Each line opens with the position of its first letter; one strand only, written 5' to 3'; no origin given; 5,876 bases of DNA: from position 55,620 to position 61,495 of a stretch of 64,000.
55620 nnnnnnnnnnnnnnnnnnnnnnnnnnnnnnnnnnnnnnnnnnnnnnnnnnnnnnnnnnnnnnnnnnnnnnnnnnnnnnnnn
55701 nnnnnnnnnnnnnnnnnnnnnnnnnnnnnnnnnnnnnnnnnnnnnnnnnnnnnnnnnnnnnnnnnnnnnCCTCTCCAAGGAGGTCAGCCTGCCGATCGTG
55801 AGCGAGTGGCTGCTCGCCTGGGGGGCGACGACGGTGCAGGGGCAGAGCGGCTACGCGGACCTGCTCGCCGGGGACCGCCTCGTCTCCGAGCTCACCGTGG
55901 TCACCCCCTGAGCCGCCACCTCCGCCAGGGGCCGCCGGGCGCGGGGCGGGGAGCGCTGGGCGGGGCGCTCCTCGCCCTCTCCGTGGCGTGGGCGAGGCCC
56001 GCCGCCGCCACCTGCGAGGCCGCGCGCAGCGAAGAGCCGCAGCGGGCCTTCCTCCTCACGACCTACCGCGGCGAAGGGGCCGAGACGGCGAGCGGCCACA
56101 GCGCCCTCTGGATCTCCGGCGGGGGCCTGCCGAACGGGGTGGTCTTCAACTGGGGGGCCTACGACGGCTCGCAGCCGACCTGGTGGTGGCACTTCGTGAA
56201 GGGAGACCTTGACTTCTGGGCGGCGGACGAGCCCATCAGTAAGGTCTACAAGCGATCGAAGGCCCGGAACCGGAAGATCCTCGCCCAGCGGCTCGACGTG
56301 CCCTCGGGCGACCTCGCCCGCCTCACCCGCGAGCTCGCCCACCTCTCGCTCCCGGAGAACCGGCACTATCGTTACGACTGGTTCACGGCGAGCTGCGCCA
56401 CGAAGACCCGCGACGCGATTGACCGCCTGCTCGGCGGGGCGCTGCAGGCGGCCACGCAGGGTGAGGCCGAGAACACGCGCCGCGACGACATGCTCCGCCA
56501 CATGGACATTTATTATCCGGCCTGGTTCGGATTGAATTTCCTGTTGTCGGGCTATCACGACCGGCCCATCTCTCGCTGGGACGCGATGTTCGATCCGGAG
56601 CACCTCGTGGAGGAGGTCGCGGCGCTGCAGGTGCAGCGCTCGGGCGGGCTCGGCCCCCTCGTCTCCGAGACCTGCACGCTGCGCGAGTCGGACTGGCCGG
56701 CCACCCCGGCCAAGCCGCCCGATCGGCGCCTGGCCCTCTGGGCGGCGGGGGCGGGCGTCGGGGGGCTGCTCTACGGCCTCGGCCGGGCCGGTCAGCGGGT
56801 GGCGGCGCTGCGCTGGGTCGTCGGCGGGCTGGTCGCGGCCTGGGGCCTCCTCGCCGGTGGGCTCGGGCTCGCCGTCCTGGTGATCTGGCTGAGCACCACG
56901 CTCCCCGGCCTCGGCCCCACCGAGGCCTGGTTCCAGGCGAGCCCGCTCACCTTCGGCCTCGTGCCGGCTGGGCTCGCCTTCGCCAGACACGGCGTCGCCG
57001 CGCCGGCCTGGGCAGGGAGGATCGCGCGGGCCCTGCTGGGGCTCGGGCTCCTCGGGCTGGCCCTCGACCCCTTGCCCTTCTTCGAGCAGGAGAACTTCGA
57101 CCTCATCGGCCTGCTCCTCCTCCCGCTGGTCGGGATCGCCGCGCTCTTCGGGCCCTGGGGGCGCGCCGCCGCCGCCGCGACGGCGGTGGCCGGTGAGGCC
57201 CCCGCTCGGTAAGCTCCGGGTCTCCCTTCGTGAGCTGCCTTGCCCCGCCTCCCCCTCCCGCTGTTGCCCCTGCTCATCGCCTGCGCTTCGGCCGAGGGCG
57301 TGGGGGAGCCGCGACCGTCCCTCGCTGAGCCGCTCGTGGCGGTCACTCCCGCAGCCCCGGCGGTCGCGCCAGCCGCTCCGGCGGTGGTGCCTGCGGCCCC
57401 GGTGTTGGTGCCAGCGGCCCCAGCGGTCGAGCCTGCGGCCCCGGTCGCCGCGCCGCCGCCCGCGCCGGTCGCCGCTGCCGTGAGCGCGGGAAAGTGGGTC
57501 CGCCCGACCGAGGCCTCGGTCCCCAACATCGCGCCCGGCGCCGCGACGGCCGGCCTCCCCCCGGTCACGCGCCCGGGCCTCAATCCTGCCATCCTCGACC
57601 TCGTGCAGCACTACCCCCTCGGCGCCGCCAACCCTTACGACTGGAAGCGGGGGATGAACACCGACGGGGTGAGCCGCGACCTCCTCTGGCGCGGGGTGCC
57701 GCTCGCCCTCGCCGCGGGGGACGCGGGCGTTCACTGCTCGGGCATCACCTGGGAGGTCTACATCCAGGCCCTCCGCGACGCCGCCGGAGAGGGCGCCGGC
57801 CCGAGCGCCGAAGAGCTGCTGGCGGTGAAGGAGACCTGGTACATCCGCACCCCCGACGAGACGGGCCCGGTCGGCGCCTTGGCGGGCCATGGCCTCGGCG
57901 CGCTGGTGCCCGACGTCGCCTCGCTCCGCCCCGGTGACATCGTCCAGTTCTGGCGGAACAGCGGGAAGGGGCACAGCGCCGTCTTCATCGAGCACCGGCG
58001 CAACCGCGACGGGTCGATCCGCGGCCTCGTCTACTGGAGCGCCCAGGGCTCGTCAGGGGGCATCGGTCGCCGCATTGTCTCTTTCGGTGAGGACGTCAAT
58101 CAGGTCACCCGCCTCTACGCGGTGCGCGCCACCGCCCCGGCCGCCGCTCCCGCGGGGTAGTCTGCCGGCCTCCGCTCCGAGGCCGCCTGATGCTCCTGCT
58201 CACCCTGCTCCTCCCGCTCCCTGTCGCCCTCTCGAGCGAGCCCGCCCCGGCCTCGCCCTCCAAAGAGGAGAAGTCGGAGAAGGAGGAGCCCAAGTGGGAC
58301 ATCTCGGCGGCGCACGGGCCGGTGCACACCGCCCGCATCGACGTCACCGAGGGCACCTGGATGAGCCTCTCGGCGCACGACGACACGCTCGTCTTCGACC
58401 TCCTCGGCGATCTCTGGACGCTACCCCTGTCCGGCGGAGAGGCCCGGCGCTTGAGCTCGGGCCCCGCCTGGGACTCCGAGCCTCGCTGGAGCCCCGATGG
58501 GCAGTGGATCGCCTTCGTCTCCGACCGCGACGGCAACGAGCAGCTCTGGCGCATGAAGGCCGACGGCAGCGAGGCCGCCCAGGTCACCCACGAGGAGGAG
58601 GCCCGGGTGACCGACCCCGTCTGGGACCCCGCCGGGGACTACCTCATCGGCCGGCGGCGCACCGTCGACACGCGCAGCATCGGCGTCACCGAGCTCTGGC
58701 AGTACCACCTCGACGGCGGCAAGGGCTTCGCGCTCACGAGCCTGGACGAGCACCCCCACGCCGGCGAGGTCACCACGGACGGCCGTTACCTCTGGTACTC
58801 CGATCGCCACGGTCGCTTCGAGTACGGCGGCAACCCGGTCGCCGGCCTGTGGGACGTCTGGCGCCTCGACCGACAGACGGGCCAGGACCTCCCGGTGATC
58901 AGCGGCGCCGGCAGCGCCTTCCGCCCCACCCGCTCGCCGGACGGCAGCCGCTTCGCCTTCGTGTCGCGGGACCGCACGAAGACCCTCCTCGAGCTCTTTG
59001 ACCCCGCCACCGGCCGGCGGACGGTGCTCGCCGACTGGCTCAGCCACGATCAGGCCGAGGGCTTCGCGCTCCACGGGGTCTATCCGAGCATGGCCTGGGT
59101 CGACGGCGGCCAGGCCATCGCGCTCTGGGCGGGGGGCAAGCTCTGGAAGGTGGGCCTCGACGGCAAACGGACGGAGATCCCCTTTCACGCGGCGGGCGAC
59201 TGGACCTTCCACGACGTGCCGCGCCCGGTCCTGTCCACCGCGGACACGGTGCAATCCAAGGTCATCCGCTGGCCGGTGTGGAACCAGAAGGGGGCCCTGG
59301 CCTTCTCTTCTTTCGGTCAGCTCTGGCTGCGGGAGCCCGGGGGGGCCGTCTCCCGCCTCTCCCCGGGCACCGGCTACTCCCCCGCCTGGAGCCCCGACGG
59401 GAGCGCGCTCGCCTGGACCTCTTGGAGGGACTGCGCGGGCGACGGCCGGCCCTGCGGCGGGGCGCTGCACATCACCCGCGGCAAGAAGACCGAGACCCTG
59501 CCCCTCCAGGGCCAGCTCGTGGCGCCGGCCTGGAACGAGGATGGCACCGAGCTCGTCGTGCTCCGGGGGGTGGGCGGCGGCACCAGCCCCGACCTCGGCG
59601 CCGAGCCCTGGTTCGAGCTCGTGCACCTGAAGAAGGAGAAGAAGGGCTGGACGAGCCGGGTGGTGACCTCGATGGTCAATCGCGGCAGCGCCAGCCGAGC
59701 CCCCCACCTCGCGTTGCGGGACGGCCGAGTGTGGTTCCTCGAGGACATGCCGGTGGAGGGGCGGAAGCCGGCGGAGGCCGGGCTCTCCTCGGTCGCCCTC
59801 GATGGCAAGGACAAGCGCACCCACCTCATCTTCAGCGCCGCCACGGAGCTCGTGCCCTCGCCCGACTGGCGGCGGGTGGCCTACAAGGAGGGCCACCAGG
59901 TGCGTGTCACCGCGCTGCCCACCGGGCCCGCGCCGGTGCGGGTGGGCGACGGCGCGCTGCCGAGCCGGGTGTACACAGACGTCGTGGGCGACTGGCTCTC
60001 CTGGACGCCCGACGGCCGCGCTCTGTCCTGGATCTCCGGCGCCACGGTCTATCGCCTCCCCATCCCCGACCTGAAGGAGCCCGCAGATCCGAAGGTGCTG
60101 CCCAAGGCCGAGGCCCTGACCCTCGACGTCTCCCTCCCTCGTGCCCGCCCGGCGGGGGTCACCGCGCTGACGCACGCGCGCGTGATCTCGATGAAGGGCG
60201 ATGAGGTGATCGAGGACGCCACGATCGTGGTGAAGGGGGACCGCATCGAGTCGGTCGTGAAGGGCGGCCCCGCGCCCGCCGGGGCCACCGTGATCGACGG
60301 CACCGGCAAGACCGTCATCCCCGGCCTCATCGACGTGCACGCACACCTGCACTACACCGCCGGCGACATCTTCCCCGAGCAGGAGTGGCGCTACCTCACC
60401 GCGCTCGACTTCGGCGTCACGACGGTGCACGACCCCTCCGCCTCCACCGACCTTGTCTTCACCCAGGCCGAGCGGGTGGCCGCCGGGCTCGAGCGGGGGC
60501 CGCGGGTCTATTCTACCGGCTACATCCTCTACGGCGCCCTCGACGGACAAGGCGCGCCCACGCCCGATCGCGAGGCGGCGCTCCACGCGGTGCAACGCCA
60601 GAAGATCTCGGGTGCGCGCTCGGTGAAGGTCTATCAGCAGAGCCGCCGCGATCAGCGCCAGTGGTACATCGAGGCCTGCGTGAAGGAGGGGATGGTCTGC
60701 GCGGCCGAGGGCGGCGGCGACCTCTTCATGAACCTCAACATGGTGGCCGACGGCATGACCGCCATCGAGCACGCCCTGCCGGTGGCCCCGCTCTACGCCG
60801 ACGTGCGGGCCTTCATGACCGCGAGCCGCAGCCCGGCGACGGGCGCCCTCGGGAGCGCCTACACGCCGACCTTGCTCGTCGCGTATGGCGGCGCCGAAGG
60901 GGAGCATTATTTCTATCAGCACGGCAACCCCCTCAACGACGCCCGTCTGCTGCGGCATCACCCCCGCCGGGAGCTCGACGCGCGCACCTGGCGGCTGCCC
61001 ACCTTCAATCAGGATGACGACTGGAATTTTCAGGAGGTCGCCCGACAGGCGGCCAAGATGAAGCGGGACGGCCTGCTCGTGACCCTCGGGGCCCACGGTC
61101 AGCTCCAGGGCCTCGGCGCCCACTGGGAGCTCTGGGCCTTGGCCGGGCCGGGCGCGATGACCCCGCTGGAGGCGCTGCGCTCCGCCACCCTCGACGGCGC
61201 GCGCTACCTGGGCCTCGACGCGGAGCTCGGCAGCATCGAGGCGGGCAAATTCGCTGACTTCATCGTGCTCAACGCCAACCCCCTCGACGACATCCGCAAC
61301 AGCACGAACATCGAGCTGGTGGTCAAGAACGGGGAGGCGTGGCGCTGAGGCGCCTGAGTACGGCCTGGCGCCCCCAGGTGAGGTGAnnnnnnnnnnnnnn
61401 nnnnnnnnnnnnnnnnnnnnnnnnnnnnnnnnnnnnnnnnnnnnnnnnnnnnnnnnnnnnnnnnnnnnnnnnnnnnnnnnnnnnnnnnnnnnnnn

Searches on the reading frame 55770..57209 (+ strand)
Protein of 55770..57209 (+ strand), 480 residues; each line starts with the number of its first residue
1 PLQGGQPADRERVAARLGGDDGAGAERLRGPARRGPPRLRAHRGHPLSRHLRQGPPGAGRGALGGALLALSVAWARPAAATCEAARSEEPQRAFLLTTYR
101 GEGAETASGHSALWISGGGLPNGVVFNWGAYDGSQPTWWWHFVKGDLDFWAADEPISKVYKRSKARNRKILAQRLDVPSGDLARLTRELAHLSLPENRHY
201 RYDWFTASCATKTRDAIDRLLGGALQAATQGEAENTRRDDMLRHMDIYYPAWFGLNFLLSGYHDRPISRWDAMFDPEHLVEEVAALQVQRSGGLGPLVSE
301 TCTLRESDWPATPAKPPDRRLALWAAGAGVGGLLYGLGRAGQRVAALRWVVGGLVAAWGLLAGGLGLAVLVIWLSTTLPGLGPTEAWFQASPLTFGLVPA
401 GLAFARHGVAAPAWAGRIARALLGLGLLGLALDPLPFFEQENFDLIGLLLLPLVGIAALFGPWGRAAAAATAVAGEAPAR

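Call 11: search_protein_families(library=pfam, proteins=[window:55770-57209:+], max_evalue=0.001)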
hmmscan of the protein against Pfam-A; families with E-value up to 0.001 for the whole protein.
window:55770-57209:+ (480 aa): 1 family
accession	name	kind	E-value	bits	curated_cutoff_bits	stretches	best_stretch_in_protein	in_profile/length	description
PF13387.12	Lnb_N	-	1.7e-10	41.2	22.2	1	96-228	19-158/175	Lnb N-terminal periplasmic domain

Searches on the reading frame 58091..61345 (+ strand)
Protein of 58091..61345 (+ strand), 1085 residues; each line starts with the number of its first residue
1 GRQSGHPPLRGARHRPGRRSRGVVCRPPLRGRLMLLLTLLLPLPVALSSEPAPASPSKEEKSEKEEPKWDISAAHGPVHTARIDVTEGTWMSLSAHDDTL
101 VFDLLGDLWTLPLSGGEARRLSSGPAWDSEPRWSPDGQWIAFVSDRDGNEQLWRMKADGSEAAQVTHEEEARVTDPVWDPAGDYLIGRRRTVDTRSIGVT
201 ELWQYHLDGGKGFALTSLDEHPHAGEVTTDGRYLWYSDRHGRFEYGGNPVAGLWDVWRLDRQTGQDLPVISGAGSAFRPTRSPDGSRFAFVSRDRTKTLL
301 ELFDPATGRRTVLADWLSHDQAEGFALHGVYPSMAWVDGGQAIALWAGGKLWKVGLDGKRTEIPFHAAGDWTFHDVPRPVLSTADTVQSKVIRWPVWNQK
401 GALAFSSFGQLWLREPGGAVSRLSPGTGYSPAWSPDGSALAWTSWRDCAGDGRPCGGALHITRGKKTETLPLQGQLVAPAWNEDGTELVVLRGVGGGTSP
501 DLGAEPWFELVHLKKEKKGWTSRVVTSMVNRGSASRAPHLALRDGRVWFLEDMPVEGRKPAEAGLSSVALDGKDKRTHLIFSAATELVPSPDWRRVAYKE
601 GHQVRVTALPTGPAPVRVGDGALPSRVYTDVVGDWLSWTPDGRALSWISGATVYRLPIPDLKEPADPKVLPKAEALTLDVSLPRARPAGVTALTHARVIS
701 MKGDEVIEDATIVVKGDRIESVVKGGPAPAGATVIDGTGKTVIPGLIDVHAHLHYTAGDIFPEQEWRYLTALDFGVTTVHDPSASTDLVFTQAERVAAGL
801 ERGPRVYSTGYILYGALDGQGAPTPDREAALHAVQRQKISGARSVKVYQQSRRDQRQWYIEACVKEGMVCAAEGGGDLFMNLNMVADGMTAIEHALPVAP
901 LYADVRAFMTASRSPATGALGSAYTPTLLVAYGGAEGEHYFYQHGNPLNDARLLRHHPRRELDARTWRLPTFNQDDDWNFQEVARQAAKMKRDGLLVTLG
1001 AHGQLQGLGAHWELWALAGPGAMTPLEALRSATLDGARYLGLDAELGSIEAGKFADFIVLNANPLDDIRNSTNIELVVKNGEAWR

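Call 14: search_protein_families(library=pfam, proteins=[window:58091-61345:+], max_evalue=0.001)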
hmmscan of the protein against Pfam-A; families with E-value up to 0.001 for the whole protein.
window:58091-61345:+ (1085 aa): 5 families
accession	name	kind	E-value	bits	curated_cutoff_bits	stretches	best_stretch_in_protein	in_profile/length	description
PF07676.18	PD40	-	1.4e-21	76.3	20.9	2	119-154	2-38/38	WD40-like Beta Propeller Repeat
PF01979.26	Amidohydro_1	-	2.4e-17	63.7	25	1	989-1082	237-343/345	Amidohydrolase family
PF07969.17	Amidohydro_3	-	2.8e-14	53.9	29.7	2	1021-1082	405-469/472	Amidohydrolase family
PF00930.27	DPPIV_N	-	0.00012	21.4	22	0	106-173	23-86/354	Dipeptidyl peptidase IV (DPP IV) N-terminal region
PF25174.1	Beta-prop_THOC3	-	0.00031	20.3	305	0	130-188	93-147/272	THOC3 beta-propeller domain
